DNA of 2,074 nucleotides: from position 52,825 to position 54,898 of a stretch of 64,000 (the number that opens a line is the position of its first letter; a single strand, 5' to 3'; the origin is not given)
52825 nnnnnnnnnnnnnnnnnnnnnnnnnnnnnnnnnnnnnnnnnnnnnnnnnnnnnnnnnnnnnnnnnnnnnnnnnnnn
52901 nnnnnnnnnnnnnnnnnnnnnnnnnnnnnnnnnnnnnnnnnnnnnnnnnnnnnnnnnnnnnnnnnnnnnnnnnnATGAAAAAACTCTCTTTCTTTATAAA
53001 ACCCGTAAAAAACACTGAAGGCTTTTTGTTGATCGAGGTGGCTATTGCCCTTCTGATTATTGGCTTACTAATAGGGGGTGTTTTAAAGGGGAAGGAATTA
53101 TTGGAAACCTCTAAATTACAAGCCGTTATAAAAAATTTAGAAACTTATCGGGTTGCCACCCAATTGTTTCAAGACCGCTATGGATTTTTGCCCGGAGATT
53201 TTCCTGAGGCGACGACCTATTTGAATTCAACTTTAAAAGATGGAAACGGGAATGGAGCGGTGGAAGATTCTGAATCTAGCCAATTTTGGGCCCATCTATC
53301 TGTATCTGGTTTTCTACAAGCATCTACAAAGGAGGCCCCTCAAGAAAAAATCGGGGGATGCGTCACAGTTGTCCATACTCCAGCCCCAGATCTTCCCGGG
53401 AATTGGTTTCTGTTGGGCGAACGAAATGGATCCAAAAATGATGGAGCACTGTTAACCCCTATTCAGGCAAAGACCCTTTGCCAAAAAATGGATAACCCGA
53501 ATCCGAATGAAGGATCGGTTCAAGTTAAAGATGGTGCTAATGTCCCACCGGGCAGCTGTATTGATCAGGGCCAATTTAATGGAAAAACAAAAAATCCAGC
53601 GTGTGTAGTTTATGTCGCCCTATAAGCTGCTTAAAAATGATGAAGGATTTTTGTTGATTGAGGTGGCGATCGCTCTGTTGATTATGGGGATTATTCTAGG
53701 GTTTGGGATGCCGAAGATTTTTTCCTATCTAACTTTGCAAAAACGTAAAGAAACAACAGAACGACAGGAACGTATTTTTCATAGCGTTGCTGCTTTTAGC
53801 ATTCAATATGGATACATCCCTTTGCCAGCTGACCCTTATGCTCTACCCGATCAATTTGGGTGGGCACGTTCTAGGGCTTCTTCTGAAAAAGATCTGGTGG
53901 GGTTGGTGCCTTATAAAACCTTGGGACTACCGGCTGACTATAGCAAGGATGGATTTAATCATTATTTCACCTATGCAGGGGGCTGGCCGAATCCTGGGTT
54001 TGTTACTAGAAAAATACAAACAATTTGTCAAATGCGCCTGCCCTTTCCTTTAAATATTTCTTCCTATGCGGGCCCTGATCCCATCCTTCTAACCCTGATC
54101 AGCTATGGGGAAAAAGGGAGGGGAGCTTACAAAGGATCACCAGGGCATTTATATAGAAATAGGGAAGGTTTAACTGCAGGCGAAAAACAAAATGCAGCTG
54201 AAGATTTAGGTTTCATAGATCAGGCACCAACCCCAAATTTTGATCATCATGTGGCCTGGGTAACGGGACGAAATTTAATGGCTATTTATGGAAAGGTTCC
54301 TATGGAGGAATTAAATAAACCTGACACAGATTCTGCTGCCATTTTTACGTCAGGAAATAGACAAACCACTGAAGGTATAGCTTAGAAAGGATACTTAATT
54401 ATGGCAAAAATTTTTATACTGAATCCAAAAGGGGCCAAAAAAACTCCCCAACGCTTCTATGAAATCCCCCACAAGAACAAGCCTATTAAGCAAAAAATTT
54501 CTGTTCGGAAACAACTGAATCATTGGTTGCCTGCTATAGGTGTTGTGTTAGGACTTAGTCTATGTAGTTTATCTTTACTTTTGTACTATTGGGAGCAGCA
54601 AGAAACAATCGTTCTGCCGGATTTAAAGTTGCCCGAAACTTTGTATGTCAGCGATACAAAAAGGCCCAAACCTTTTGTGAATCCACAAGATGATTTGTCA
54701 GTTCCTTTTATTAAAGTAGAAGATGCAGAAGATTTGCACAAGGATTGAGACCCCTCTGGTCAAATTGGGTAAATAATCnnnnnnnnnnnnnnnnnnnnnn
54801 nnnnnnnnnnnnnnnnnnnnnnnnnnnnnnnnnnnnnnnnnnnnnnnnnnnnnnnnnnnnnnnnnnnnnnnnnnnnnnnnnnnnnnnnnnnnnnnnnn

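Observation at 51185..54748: Minimal secretin plus two prepilin-like genes plus small membrane protein, without ATPase, platform or prepilin peptidase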

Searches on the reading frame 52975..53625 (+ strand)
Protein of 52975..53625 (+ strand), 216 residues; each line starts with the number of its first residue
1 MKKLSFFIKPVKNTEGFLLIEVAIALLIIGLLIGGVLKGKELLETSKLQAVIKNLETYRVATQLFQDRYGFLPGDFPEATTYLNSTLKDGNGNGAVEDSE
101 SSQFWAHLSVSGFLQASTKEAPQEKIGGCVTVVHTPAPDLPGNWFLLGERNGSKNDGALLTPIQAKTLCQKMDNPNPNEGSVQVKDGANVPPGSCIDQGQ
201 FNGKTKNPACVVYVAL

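Call 3: search_protein_families(library=pfam, proteins=[window:52975-53625:+], max_evalue=0.1)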
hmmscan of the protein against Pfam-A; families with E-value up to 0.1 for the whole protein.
window:52975-53625:+ (216 aa): 1 family
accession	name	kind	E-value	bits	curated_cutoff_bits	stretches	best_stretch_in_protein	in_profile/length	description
PF07963.17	N_methyl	-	0.051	13.6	21.2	1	19-37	9-27/27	Prokaryotic N-terminal methylation motif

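Call 4: search_protein_families(library=ncbifam, proteins=[window:52975-53625:+], max_evalue=0.1)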
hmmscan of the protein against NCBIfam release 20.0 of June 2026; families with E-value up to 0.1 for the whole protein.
window:52975-53625:+ (216 aa): 3 families
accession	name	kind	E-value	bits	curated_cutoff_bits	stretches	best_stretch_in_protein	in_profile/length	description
TIGR01710.1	typeII_sec_gspG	equivalog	0.026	14.6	88.85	1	16-71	2-58/134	type II secretion system major pseudopilin GspG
TIGR01708.2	typeII_sec_gspH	equivalog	0.03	14.3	80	1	15-41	2-28/169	type II secretion system minor pseudopilin GspH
NF041013.1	T4P_ComGE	equivalog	0.076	13.1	49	0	12-43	1-32/83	competence type IV pilus minor pilin ComGE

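Call 9: find_encoding_contigs(protein=window:52975-53625:+, flank=10000, max_places=6)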
Protein window:52975-53625:+ (216 aa): 1 contig read that carries it; 1 place shown.
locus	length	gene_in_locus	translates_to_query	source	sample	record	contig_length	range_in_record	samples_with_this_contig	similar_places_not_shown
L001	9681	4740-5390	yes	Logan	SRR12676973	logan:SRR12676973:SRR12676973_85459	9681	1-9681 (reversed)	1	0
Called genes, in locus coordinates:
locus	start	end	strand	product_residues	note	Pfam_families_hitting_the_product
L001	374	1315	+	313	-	PF01075:Glyco_transf_9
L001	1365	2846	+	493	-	PF08238:Sel1 (faint)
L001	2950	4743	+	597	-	PF00263:Secretin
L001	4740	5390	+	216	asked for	-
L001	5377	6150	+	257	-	-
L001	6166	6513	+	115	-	-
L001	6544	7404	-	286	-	PF00590:TP_methylase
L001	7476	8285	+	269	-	PF13344:Hydrolase_6, PF00702:Hydrolase (weak), PF13242:Hydrolase_like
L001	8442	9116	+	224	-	PF00834:Ribul_P_3_epim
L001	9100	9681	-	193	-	?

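Call 52: search_solved_structures(query=A3, max_evalue=1, show_alignments=2)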
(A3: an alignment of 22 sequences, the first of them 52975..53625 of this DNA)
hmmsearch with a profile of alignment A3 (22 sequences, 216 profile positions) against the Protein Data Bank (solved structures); distinct sequences matched with E-value up to 1: 20.
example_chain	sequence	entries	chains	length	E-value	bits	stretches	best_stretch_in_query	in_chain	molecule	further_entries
5kua_A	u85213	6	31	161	9.9e-07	31.9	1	14-80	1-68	pilin | Neisseria meningitidis PilE variant SB-GATDH | Neisseria meningitidis PilE, SB-DATDH variant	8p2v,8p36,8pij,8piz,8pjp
8p3b_A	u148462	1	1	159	1.1e-06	31.7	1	14-79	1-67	Fimbrial protein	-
9egp_A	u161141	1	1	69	7.5e-06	29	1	7-70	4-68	Geopilin domain 1 protein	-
9laa_A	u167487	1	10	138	3.7e-05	26.7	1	5-36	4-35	Type IV pilin protein PilA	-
7tgg_A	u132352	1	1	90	0.00027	23.9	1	4-34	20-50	Geopilin domain 1 protein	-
2hi2_A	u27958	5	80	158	0.00061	22.7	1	14-88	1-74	Fimbrial protein | PilA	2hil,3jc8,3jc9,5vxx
1ay2_A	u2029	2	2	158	0.001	22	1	14-76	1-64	TYPE 4 PILIN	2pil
8uhf_A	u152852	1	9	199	0.0074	19.2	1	15-99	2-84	Toxin co-regulated pilin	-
9lab_B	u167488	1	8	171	0.01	18.7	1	9-30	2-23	MSHA major pilin subunit MshA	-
9iuf_A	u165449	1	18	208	0.013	18.4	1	15-70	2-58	CFA/III pilin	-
8qqj_J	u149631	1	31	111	0.035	17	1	14-34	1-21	Type IV narrow pilus major component PilA5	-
6xxe_A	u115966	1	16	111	0.056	16.3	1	14-34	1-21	Uncharacterized protein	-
6gv9_A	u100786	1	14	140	0.077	15.9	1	14-67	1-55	Prepilin peptidase-dependent protein D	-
8tob_GA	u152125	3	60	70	0.084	15.7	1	15-60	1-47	Fimbrial protein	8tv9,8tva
2m7g_A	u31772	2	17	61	0.094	15.6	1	14-34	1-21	Geopilin domain 1 protein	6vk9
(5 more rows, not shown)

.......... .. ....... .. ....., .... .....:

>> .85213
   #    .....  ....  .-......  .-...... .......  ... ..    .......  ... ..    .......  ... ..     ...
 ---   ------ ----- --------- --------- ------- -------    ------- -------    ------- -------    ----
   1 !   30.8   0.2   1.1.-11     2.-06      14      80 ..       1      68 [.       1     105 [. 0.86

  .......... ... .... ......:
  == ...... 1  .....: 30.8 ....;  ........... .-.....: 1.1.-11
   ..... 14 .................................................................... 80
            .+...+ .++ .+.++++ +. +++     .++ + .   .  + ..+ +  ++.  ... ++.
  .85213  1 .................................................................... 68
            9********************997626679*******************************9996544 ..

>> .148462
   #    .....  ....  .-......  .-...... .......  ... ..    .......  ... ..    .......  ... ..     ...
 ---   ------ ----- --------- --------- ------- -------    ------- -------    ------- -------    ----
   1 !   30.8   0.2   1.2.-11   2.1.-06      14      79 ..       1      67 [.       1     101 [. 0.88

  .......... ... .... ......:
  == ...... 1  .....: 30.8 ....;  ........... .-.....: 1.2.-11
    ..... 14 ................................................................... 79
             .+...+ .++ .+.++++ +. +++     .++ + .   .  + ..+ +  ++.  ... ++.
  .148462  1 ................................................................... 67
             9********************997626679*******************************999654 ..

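Call 62: predict_structure(protein=window:52975-53625:+)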
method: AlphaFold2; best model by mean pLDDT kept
length: 216 residues; sequences in the alignment: 1
mean_pLDDT: 42.7   pTM: 0.25
mean pLDDT of the five models: 42.7, 41.7, 40.8, 40.6, 35.2
residues with pLDDT >= 90: 0; 70-90: 15; 50-70: 35; < 50: 166
segments of 3 or more residues with pLDDT < 50: 1-5, 9-11, 63-216
pLDDT, mean of each block of 10 residues (from residue 1): 44 59 78 66 52 52 47 45 41 36 41 36 31 33 34 35 45 36 34 32 30 29
secondary structure, 60 per line:
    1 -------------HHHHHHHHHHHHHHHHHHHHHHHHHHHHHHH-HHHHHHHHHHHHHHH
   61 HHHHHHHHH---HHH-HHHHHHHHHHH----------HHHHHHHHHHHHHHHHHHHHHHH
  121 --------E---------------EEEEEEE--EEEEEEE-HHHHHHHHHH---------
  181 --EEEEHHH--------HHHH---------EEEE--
elements in order: H14-44 H46-69 H77-87 H98-120 E145-151 E154-160 H162-171 E183-186 H198-201 E211-214

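Call 95: search_protein_representatives(protein=window:52975-53625:+)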
Query: 216 residues. Proteins with E-value up to 0.001 (for the whole library): 12505; up to 1e-10: 5790; up to 1e-30: 53. The best 150 are listed.
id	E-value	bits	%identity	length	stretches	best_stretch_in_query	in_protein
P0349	5.7e-62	225.7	52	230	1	4-215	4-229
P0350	2.5e-52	194.2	51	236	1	11-216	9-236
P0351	7.7e-51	189.3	49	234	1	15-214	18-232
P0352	1.5e-48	181.8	45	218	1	6-216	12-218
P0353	1.5e-48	181.8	43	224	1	13-215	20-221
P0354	2.2e-47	178.0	43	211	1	10-215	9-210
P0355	1.7e-45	171.8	44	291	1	9-215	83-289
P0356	2.1e-45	171.5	44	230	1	9-214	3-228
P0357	4.6e-45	170.4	46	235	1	13-214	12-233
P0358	6.8e-45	169.9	44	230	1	12-214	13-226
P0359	2.5e-44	168.0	45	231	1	12-215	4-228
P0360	9.5e-44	166.1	41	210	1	15-215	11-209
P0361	7.5e-43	163.2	43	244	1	12-216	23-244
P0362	8.8e-43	162.9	43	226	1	12-213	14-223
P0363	3.4e-42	161.0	40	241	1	14-213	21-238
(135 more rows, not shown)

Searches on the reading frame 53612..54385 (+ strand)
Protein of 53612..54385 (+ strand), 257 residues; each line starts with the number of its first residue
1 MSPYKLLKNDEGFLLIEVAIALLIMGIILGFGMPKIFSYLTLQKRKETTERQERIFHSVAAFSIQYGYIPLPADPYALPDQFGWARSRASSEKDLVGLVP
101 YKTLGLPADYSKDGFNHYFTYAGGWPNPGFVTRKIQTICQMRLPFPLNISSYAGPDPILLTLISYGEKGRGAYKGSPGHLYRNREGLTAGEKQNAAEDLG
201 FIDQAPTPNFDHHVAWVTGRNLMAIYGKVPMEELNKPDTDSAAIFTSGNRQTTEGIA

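Call 3: search_protein_families(library=pfam, proteins=[window:53612-54385:+], max_evalue=0.1)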
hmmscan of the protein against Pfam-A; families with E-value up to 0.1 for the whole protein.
window:53612-54385:+ (257 aa): 1 family
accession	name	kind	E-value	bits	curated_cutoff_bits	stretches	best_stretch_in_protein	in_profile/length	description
PF07963.17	N_methyl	-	0.027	14.5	21.2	1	10-31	4-25/27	Prokaryotic N-terminal methylation motif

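Call 4: search_protein_families(library=ncbifam, proteins=[window:53612-54385:+], max_evalue=0.1)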
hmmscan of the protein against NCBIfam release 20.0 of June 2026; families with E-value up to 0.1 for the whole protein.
window:53612-54385:+ (257 aa): 3 families
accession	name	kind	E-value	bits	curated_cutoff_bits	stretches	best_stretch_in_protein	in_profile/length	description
TIGR01710.1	typeII_sec_gspG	equivalog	0.0033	17.5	88.85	1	12-67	2-57/134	type II secretion system major pseudopilin GspG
NF041013.1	T4P_ComGE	equivalog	0.0056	16.7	49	1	9-49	2-42/83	competence type IV pilus minor pilin ComGE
TIGR02532.1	IV_pilin_GFxxxE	domain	0.064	13.1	16.3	0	12-32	3-23/24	prepilin-type N-terminal cleavage/methylation domain-containing protein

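Call 53: search_solved_structures(query=A4, max_evalue=1, show_alignments=1)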
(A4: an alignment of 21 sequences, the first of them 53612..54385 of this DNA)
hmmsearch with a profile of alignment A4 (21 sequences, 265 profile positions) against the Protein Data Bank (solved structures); distinct sequences matched with E-value up to 1: 21.
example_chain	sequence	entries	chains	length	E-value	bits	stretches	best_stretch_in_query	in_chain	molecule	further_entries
9egp_A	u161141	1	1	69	2.6e-07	33.4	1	21-85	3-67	Geopilin domain 1 protein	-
7tgg_A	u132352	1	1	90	1.5e-06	31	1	10-71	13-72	Geopilin domain 1 protein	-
8tj2_C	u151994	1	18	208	3.5e-05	26.5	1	29-83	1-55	Type IV major pilin protein PilA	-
8qqj_J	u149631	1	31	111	3.9e-05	26.3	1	29-99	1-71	Type IV narrow pilus major component PilA5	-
6xxe_A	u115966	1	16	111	4.5e-05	26.1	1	29-99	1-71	Uncharacterized protein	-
5wda_A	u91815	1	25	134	8.6e-05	25.2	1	29-93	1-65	General secretion pathway protein G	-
8pfb_G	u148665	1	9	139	9.8e-05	25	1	29-82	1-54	Type IV pilin PilE1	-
9laa_A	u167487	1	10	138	0.0008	22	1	20-56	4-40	Type IV pilin protein PilA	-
2hi2_A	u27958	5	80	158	0.0016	21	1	29-91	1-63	Fimbrial protein | PilA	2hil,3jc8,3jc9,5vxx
1ay2_A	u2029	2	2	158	0.0023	20.5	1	29-87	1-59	TYPE 4 PILIN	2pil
5kua_A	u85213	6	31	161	0.0025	20.4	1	29-87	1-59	pilin | Neisseria meningitidis PilE variant SB-GATDH | Neisseria meningitidis PilE, SB-DATDH variant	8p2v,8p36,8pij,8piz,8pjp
8p3b_A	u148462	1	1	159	0.0027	20.3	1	29-87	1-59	Fimbrial protein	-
9lab_B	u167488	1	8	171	0.0068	19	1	24-60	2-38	MSHA major pilin subunit MshA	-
2m7g_A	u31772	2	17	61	0.015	17.8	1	29-75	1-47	Geopilin domain 1 protein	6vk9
8uhf_A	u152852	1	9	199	0.025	17.1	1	30-92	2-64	Toxin co-regulated pilin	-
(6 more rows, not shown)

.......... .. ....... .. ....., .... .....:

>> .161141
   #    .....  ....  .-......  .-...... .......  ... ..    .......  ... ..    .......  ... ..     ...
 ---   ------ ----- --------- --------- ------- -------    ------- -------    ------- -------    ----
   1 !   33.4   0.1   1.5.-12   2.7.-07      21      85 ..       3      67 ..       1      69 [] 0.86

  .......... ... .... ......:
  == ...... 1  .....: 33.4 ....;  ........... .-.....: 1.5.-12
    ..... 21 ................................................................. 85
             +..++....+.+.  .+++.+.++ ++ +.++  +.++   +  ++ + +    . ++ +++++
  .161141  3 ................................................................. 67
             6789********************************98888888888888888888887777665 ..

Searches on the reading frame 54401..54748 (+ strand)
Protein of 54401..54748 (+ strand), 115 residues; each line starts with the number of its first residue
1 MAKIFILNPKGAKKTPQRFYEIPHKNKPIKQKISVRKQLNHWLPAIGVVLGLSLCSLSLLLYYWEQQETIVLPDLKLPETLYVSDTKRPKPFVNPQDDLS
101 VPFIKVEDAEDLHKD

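Call 3: search_protein_families(library=pfam, proteins=[window:54401-54748:+], max_evalue=0.1)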
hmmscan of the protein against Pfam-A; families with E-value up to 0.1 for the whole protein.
window:54401-54748:+ (115 aa): 1 family
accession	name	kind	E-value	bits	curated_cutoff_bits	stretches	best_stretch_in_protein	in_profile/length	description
PF20581.3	DUF6785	-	0.0075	15.3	25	1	37-89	146-199/498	Family of unknown function (DUF6785)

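Call 4: search_protein_families(library=ncbifam, proteins=[window:54401-54748:+], max_evalue=0.1)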
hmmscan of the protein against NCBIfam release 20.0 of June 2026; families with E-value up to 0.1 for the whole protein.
window:54401-54748:+ (115 aa): 0 families
